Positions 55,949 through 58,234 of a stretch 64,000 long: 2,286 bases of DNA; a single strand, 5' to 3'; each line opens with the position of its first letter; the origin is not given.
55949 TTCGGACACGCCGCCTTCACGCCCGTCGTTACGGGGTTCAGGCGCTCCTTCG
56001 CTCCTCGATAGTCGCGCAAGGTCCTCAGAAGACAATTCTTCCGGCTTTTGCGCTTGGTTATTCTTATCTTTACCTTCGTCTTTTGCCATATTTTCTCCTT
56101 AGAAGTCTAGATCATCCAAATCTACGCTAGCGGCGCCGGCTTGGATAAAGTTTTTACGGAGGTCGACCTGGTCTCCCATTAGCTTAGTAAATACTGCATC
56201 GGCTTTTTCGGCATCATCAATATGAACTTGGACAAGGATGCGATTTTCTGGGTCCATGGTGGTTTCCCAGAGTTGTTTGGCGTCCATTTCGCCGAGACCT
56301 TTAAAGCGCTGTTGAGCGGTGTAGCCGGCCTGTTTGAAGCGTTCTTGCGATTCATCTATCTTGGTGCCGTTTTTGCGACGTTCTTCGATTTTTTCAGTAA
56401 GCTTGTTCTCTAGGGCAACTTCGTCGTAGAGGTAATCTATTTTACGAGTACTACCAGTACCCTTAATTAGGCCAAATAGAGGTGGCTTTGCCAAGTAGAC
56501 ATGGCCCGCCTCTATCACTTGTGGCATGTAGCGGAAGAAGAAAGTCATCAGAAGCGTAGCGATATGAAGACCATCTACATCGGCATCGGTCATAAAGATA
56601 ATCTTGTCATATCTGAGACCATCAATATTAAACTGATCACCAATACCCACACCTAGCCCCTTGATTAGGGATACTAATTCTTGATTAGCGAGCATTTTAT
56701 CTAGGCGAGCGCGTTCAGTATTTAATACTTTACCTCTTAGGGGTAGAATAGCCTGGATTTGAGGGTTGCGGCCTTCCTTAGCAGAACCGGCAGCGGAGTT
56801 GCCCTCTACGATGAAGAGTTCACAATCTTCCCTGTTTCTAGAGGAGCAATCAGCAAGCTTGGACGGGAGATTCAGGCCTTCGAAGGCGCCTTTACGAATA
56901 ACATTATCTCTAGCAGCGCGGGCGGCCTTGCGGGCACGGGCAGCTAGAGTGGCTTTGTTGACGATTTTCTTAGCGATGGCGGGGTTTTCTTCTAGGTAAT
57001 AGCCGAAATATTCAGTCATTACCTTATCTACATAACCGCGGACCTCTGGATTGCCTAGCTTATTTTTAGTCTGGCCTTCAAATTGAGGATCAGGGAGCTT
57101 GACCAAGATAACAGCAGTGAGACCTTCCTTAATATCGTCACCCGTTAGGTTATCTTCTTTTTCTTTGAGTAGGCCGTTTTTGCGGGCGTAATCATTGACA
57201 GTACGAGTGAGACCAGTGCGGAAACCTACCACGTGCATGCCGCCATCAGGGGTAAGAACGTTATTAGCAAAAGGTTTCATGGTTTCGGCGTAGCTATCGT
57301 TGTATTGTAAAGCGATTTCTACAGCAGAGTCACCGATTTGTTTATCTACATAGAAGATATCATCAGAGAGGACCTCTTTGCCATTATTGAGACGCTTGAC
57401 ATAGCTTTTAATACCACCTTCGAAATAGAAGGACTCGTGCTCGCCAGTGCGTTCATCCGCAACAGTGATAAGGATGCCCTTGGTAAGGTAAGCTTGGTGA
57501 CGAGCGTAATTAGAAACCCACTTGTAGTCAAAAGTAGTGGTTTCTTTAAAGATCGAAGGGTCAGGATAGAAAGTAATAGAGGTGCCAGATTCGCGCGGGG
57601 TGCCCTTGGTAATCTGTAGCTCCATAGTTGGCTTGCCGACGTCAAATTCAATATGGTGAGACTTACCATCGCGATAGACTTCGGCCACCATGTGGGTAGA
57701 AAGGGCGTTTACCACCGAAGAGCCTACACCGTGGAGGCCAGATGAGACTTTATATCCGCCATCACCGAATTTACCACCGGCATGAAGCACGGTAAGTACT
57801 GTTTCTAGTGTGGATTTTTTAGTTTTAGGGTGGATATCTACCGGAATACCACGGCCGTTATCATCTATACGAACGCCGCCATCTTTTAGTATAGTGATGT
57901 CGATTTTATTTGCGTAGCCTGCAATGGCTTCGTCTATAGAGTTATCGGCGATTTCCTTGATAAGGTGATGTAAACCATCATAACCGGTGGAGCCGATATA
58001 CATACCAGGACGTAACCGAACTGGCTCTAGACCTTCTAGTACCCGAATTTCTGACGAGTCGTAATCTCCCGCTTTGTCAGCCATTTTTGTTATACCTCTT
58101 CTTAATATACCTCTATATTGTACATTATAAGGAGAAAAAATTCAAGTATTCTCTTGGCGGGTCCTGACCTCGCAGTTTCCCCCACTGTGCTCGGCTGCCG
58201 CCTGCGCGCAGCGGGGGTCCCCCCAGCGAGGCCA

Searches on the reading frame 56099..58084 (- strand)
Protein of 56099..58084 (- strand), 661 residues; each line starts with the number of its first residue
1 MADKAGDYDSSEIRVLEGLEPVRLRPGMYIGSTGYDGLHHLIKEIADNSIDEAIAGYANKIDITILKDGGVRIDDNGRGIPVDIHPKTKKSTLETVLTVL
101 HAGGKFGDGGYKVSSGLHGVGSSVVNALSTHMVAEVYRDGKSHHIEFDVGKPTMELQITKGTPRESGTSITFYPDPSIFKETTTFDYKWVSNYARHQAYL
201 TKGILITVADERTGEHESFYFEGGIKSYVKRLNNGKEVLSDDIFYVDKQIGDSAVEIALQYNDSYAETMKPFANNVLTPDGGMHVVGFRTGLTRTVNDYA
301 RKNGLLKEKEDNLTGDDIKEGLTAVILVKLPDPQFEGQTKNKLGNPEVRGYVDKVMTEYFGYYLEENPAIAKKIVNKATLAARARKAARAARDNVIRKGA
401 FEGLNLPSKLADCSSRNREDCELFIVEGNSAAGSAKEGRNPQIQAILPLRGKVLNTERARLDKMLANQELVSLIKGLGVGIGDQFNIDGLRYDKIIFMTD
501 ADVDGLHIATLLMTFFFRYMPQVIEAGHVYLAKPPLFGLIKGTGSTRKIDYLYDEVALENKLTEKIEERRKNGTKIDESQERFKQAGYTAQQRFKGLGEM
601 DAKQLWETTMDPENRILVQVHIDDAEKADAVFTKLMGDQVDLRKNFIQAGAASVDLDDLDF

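Call 53: search_protein_families(library=pfam, proteins=[window:56099-58084:-], max_evalue=0.001)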
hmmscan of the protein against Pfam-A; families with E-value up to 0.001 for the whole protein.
window:56099-58084:- (661 aa): 4 families
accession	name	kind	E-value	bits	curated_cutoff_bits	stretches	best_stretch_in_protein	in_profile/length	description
PF00204.31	DNA_gyraseB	-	5e-60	202.4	27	1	224-393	1-172/173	DNA gyrase B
PF00986.26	DNA_gyraseB_C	-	5.7e-28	97.3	29.8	1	592-648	7-63/63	DNA gyrase B subunit, carboxyl terminus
PF01751.28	Toprim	-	1.1e-16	61.3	23.1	1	422-532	1-94/96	Toprim domain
PF02518.31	HATPase_c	-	2.9e-15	57.1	26.4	1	36-175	4-108/111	Histidine kinase-, DNA gyrase B-, and HSP90-like ATPase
